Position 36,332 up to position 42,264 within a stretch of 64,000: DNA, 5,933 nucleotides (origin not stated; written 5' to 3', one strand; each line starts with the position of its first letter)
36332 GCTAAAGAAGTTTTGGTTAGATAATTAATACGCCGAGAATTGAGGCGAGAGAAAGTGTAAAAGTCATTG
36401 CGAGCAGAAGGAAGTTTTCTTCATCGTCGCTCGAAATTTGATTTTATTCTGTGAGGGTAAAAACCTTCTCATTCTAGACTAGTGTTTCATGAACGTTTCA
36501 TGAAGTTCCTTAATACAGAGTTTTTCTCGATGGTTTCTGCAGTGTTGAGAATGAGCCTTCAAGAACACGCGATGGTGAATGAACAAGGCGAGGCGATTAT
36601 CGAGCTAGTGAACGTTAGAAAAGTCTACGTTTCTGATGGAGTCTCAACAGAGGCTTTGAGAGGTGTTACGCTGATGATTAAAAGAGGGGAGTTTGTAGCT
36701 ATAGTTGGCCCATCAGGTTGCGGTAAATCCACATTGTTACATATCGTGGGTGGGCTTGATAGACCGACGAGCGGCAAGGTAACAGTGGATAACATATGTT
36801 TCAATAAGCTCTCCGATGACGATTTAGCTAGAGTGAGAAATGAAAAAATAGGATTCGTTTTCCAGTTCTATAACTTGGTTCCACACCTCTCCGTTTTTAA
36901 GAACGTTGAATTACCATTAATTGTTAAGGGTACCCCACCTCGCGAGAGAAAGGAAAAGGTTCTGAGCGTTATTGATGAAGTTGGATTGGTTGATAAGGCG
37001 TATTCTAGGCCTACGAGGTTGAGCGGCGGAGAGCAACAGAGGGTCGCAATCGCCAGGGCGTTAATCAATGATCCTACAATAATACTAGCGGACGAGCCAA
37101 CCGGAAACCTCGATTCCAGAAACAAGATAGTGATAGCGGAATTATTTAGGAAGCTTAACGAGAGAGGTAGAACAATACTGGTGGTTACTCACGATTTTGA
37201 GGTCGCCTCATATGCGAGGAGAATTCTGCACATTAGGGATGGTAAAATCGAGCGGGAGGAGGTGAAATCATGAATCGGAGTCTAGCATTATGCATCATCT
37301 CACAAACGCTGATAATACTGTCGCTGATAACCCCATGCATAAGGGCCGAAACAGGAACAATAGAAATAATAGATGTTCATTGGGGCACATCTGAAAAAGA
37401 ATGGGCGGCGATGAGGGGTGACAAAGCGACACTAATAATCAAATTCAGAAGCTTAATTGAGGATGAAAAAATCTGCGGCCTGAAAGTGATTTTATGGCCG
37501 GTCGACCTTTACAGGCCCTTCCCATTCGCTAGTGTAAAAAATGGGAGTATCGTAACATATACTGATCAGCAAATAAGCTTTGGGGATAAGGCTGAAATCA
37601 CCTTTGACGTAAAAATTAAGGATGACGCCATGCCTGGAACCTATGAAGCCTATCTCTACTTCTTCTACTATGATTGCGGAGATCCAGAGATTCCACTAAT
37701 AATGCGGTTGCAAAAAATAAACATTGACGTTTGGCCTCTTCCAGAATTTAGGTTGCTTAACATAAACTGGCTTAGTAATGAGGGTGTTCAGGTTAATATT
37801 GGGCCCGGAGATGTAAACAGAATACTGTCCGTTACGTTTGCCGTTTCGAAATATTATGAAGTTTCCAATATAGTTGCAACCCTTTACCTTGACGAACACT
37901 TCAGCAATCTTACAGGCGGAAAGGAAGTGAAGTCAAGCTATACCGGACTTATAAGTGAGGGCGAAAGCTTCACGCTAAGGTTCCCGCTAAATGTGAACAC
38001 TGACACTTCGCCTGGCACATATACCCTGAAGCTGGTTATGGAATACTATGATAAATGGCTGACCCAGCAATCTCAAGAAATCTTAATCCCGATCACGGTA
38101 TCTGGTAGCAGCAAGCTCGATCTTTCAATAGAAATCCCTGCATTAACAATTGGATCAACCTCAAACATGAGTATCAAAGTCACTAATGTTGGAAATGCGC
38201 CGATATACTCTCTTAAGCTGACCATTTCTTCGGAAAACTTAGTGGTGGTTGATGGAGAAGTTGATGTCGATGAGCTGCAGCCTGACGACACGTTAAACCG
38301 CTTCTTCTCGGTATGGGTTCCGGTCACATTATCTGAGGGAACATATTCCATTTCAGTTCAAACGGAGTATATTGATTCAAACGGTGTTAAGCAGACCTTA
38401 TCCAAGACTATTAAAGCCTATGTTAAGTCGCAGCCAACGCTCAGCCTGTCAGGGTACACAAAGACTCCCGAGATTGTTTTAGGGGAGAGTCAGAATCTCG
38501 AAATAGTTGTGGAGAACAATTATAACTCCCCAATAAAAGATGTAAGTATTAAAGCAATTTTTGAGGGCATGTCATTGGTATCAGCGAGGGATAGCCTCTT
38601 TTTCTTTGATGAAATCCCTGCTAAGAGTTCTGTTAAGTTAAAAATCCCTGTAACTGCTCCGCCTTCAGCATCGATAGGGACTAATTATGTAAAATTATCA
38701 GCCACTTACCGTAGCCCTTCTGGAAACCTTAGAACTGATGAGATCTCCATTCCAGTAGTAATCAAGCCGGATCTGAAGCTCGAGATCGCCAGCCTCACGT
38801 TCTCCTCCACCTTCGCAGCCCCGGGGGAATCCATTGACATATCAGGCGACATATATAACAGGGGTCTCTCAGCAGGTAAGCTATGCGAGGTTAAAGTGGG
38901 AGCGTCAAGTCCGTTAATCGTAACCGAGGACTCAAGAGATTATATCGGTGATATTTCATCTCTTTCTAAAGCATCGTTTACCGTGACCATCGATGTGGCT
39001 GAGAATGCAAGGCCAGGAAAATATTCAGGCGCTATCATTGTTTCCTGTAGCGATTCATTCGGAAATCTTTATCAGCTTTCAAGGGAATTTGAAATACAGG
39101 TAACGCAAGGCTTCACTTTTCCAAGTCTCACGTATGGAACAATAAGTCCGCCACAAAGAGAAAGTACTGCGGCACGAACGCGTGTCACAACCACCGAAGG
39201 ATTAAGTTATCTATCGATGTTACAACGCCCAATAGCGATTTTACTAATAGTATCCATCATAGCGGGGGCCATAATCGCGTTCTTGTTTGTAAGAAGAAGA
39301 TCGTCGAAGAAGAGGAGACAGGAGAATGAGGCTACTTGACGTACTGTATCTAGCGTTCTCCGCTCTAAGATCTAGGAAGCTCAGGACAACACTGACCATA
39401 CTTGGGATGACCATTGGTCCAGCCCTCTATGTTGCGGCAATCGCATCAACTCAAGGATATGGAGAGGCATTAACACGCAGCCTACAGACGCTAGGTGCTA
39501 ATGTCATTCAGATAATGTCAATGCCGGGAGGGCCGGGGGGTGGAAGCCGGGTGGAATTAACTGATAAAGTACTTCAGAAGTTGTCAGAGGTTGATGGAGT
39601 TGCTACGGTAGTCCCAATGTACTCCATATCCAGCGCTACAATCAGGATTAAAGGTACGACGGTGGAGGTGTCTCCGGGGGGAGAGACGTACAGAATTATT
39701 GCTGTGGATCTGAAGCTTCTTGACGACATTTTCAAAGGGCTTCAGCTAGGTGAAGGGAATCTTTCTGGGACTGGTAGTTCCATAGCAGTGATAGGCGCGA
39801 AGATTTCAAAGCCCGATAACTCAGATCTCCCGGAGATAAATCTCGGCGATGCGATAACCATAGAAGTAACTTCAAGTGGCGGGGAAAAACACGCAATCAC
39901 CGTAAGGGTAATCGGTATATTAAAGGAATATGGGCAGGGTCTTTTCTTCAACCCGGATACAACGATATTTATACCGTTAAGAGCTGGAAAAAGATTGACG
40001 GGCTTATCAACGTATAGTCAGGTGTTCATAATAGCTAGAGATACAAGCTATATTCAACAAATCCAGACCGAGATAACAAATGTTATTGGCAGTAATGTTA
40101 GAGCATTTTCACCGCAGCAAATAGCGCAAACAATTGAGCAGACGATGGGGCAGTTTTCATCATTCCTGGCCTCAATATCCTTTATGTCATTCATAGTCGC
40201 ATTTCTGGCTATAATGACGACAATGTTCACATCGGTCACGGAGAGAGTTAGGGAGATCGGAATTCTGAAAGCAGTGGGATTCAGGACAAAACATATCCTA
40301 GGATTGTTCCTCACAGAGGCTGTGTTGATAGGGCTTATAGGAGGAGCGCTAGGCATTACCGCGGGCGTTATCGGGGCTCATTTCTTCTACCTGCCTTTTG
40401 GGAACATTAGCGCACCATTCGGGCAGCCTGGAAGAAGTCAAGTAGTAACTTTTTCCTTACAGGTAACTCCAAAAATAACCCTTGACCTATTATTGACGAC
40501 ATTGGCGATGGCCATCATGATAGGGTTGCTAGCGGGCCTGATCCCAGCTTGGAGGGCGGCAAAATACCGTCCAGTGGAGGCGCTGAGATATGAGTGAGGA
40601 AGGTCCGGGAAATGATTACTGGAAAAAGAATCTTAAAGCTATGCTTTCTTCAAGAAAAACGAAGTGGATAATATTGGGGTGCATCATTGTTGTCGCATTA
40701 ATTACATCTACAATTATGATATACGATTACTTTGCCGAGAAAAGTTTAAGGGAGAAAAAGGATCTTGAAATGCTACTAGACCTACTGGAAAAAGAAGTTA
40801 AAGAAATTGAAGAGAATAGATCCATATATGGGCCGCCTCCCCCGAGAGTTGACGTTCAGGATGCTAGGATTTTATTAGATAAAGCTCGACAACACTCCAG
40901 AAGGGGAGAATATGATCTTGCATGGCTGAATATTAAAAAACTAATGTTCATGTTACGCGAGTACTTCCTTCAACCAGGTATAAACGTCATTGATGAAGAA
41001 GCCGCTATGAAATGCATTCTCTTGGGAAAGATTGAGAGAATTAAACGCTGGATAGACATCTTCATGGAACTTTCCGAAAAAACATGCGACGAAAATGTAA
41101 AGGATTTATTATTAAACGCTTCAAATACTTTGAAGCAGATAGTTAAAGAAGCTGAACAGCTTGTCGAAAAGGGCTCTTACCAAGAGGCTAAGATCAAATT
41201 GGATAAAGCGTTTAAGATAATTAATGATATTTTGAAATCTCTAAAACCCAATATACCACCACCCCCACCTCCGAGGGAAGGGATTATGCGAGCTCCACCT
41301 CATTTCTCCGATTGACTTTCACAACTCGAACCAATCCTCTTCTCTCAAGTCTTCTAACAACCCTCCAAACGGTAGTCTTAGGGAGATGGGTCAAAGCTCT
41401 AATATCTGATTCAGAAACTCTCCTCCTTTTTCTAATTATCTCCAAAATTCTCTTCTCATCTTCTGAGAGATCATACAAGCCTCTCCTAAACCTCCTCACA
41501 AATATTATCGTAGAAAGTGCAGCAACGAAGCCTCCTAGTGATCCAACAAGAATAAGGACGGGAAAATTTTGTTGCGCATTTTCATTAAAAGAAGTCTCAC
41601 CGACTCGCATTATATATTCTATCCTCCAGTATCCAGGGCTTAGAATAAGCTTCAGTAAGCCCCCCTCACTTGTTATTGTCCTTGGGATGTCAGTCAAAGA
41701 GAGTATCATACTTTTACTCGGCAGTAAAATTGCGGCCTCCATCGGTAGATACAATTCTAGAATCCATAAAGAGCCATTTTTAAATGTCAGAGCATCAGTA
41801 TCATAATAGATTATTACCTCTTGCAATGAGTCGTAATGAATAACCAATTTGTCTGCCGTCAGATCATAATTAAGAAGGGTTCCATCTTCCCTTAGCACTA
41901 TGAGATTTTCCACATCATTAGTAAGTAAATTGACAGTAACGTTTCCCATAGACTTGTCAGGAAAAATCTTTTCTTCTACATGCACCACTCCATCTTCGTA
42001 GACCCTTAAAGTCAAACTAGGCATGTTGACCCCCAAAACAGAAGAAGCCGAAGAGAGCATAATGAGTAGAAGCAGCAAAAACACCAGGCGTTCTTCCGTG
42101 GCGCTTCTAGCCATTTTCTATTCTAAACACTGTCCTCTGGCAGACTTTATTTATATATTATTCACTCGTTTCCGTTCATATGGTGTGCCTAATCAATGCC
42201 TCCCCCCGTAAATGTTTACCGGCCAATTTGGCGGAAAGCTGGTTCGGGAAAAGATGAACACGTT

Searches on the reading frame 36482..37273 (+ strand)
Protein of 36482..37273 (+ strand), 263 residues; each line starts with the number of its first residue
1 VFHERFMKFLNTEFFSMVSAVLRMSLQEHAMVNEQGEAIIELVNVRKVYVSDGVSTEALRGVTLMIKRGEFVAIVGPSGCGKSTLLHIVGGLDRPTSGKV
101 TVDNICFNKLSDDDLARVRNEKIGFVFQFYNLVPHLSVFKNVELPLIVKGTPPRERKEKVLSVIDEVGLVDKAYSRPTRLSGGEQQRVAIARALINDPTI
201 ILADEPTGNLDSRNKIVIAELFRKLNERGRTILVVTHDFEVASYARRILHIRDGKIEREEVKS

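Call 46: search_protein_families(library=pfam, proteins=[window:36482-37273:+], max_evalue=0.0001)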
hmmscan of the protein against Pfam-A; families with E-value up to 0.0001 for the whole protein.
window:36482-37273:+ (263 aa): 3 families
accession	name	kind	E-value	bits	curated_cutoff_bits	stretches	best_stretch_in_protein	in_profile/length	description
PF00005.33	ABC_tran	-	8e-36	124.1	25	1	59-207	1-136/137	ABC transporter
PF02463.25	SMC_N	-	1.9e-06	27.9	40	0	177-252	134-212/220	RecF/RecN/SMC N terminal domain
PF13304.12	AAA_21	-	5.3e-06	27.1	27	0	178-238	236-299/304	AAA domain, putative AbiEii toxin, Type IV TA system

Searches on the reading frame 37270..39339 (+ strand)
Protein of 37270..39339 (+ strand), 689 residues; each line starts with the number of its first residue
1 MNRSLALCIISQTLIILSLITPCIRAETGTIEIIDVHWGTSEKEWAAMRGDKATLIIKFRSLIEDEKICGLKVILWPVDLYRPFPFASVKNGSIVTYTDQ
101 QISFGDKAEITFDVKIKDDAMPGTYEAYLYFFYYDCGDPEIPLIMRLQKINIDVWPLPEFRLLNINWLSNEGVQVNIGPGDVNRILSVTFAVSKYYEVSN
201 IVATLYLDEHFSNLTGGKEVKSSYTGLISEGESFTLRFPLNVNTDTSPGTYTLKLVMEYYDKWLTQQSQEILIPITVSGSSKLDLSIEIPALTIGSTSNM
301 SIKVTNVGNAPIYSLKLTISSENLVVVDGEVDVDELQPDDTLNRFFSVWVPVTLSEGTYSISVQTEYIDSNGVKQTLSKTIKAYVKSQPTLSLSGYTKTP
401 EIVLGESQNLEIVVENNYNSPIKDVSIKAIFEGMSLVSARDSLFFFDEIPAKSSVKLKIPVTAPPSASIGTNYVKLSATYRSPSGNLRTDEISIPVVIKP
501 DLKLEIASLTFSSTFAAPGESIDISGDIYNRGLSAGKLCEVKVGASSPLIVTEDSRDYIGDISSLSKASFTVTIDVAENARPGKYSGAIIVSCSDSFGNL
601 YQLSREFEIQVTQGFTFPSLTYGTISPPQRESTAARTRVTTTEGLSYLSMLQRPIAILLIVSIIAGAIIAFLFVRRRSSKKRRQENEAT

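Call 46: search_protein_families(library=pfam, proteins=[window:37270-39339:+], max_evalue=0.0001)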
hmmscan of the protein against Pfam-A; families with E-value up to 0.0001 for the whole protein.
window:37270-39339:+ (689 aa): 3 families
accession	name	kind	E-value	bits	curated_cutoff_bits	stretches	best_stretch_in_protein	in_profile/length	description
PF10633.15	NPCBM_assoc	-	4.3e-12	46.5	24.4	0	405-480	4-77/78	NPCBM-associated, NEW3 domain of alpha-galactosidase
PF07705.17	CARDB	-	1.1e-08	35.6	22.7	1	288-366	11-84/101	CARDB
PF14728.12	PTHB1_GAE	-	4.2e-06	27.7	27.4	0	541-598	23-79/88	PTHB1 GAE domain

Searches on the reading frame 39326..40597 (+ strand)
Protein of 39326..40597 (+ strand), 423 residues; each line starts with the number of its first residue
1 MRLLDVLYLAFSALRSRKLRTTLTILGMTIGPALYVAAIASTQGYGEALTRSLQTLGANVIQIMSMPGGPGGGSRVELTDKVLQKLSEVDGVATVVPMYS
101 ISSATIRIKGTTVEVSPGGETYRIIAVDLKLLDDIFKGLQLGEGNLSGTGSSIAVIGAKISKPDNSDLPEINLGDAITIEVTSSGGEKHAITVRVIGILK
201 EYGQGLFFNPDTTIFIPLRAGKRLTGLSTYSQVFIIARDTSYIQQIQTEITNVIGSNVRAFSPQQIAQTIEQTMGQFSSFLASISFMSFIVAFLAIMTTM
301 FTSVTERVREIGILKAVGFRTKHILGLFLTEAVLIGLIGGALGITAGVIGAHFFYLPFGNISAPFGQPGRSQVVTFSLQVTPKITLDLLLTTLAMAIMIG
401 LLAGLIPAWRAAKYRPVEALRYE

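Call 47: search_protein_families(library=pfam, proteins=[window:39326-40597:+], max_evalue=0.0001)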
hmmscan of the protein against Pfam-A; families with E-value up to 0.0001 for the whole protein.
window:39326-40597:+ (423 aa): 2 families
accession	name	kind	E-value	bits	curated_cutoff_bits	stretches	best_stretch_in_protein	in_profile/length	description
PF02687.27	FtsX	-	1.5e-20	73.9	25.5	1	283-414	2-118/120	FtsX-like permease C-terminal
PF12704.14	MacB_PCD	-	1.9e-18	67.9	27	1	21-252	1-206/207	MacB-like periplasmic core domain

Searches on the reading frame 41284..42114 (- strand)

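Call 47: search_protein_families(library=pfam, proteins=[window:41284-42114:-], max_evalue=0.0001)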
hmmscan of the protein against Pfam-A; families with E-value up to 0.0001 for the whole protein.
window:41284-42114:- (276 aa): 6 families
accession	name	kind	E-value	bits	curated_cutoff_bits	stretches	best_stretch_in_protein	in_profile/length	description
PF13412.12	HTH_24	-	2.6e-07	30.6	21.9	1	221-263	6-48/48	Winged helix-turn-helix DNA-binding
PF01978.25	TrmB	-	1.9e-06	28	25.6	1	214-269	4-59/68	Sugar-specific transcriptional regulator TrmB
PF13463.12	HTH_27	-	1.2e-05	25.9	22.2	1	217-263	2-49/68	Winged helix DNA-binding domain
PF09339.16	HTH_IclR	-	1.6e-05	25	22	1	222-263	7-49/52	IclR helix-turn-helix domain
PF01047.28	MarR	-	2.1e-05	24.8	24.6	1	217-264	2-49/59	MarR family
PF12802.13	MarR_2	-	2.3e-05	24.9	27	1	215-265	2-53/61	MarR family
